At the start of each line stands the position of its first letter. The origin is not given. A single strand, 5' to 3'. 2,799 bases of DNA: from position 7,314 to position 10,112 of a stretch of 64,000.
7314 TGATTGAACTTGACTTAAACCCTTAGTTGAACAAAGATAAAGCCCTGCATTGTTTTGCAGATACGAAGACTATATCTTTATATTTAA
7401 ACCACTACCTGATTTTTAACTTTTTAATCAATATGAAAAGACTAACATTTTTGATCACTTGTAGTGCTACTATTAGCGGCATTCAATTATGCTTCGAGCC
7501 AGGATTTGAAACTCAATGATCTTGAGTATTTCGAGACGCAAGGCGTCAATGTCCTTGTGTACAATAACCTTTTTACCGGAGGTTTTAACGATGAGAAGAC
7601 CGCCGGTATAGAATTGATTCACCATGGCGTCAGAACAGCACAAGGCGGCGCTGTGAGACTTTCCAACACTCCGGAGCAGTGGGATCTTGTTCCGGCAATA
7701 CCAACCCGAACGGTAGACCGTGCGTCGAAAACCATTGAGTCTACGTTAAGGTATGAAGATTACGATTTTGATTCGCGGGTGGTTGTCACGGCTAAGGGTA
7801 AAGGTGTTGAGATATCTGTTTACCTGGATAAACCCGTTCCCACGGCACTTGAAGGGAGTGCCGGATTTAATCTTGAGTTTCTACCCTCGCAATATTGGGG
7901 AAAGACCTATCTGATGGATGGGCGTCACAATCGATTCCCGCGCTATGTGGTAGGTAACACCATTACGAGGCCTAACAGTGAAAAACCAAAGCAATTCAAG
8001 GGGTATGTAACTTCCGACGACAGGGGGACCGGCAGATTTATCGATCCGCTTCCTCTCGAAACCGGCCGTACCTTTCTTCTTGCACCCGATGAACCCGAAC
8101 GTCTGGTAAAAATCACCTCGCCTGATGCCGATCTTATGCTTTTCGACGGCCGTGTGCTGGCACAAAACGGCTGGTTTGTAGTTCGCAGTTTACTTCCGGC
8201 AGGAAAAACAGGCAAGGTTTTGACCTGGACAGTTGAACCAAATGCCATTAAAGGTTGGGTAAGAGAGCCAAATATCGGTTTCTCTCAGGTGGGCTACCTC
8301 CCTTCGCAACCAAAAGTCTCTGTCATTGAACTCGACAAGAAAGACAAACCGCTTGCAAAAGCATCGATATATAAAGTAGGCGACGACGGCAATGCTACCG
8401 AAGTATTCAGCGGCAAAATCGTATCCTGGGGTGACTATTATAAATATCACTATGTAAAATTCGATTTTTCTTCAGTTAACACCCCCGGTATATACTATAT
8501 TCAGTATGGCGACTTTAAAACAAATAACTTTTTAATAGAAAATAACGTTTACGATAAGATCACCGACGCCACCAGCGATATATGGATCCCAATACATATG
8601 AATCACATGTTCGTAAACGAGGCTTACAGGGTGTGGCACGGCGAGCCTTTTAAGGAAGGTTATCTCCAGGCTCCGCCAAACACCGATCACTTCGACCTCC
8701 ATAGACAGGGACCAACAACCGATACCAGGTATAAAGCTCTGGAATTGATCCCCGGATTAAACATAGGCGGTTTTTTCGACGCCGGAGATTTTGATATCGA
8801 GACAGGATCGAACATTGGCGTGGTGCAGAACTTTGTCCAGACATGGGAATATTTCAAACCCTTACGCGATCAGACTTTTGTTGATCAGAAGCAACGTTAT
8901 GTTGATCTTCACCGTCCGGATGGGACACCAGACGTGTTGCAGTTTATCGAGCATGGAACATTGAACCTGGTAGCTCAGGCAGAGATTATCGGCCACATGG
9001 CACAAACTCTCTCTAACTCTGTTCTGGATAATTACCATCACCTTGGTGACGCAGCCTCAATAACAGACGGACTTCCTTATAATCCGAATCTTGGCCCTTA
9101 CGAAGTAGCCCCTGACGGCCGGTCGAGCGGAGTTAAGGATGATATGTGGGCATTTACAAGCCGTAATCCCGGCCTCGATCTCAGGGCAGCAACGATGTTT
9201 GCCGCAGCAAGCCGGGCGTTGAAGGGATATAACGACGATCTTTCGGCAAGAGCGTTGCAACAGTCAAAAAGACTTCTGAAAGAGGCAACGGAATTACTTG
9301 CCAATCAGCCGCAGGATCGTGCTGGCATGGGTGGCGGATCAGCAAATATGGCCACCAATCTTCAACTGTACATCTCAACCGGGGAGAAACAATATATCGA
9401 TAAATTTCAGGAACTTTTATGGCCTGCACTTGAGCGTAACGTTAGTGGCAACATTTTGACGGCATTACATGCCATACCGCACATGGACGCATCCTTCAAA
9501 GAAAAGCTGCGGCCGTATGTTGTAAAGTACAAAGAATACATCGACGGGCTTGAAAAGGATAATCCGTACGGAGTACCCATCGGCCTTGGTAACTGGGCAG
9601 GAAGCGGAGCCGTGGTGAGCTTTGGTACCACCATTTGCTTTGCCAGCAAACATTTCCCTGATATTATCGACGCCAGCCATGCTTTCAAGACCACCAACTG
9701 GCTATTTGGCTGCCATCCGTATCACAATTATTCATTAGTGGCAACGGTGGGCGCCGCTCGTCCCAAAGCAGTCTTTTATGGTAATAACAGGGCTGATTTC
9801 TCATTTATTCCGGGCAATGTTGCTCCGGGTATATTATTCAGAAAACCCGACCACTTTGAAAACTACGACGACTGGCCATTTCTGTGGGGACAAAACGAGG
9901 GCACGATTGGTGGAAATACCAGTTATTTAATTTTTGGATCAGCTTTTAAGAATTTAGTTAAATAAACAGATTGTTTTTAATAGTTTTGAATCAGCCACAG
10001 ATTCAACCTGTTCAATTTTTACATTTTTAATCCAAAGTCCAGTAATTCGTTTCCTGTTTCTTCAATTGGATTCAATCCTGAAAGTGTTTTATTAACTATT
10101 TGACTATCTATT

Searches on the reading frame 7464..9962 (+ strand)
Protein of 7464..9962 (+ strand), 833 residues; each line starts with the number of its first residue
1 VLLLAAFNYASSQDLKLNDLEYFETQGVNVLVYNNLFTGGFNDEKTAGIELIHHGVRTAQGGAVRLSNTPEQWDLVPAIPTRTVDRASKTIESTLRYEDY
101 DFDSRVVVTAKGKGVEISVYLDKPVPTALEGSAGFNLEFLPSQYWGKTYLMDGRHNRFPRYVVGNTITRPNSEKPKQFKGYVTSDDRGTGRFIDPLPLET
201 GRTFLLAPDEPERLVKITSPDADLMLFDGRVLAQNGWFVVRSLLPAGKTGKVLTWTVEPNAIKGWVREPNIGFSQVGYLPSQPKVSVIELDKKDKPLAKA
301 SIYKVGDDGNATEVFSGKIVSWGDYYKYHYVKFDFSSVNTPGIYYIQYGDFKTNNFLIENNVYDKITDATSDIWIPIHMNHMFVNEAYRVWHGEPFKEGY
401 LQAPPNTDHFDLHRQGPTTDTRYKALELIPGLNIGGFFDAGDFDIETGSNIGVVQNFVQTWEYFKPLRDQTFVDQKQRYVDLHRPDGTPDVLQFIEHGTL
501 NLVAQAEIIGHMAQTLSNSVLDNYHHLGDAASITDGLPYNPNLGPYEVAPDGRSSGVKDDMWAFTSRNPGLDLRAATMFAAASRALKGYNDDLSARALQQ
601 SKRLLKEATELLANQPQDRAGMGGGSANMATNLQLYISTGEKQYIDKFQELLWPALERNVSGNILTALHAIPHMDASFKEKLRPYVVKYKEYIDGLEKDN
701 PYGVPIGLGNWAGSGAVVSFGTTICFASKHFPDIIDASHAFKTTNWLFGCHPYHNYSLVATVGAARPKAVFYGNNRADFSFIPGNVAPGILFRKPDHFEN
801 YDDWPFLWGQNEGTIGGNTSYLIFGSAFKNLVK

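Call 17: find_related_loci(query=window:7464-9962:+, collection=genome_contigs, flank=10000)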
Query window:7464-9962:+ (833 aa) in genome_contigs; peptide patterns used: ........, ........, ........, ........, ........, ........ (x = any residue, [..] = any of these).
598 stretches matched a pattern (row limit reached: there are more); 588 encode a relative of the query (tblastn E <= 1e-3); the best 80 are kept; 80 distinct loci.
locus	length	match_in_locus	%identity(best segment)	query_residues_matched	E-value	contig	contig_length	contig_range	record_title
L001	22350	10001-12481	92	7-833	0e+0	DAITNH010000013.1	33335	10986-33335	MAG TPA_asm: Prolixibacteraceae bacterium isolate CTOTU11651 NODE_717_length_33335_cov_7.389964, whole genome shotgun se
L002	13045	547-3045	92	1-833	0e+0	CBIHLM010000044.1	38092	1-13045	MAG TPA_asm: uncultured Pedobacter sp. isolate SRR17255076_binner12_Refined_6 genome assembly, contig: ERZ27337262.93, w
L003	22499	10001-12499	92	1-833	0e+0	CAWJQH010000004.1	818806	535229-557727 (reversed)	MAG: uncultured Bacteroidales bacterium isolate MFD02979.bin.1.73 genome assembly, contig: contig_25990, whole genome sh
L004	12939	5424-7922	91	1-833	0e+0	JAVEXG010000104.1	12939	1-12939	MAG: Bacteroidales bacterium isolate BF4_167 NODE_15365_length_12939_cov_11.455510_Biofilm4, whole genome shotgun sequen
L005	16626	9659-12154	92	1-833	0e+0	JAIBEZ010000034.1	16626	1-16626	MAG: Prolixibacteraceae bacterium isolate BC_metabat.bin.32 BC_k141_43540, whole genome shotgun sequence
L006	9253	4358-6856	92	1-833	0e+0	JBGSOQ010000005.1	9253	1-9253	MAG: Ignavibacteriaceae bacterium isolate JTS-AC284 k141_3761020, whole genome shotgun sequence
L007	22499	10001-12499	92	1-833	0e+0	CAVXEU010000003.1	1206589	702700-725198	MAG: uncultured Bacteroidales bacterium isolate MFD02416.bin.1.219 genome assembly, contig: contig_25422, whole genome s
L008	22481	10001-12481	92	7-833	0e+0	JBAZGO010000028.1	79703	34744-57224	MAG: Prolixibacteraceae bacterium isolate SO_2017_LW3_48 NODE_613_length_79703_cov_1.737031_LW162_2017, whole genome sho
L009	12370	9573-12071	91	1-833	0e+0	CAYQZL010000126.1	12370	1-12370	MAG TPA_asm: uncultured Rikenellaceae bacterium isolate binchicken_co43_356 genome assembly, contig: NODE_9221_length_12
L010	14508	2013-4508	91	1-833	0e+0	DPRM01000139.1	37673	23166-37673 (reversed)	MAG TPA_asm: Prolixibacteraceae bacterium isolate UBA8504 contig_201016, whole genome shotgun sequence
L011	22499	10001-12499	91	1-833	0e+0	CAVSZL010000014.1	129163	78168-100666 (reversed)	MAG: uncultured Bacteroidales bacterium isolate MFD04716.bin.1.396 genome assembly, contig: contig_56618, whole genome s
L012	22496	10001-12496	91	2-833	0e+0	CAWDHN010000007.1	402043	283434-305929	MAG: uncultured Rikenellaceae bacterium isolate MFD04716.bin.1.53 genome assembly, contig: contig_23577, whole genome sh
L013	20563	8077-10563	93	5-833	0e+0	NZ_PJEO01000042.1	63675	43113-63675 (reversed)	Confluentibacter flavum strain 3B 483, whole genome shotgun sequence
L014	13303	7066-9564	91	1-833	0e+0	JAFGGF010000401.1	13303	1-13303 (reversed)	MAG: Prolixibacteraceae bacterium isolate Zod_Metabat.1376 k87_9100370, whole genome shotgun sequence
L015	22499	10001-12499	91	1-833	0e+0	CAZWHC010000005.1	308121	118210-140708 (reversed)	MAG TPA_asm: uncultured Rikenellaceae bacterium isolate binchicken_co115_197 genome assembly, contig: NODE_28_length_308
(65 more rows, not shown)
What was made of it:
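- Tried and rejected: Synteny through the GH9 neighbour (80 loci, call 17).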
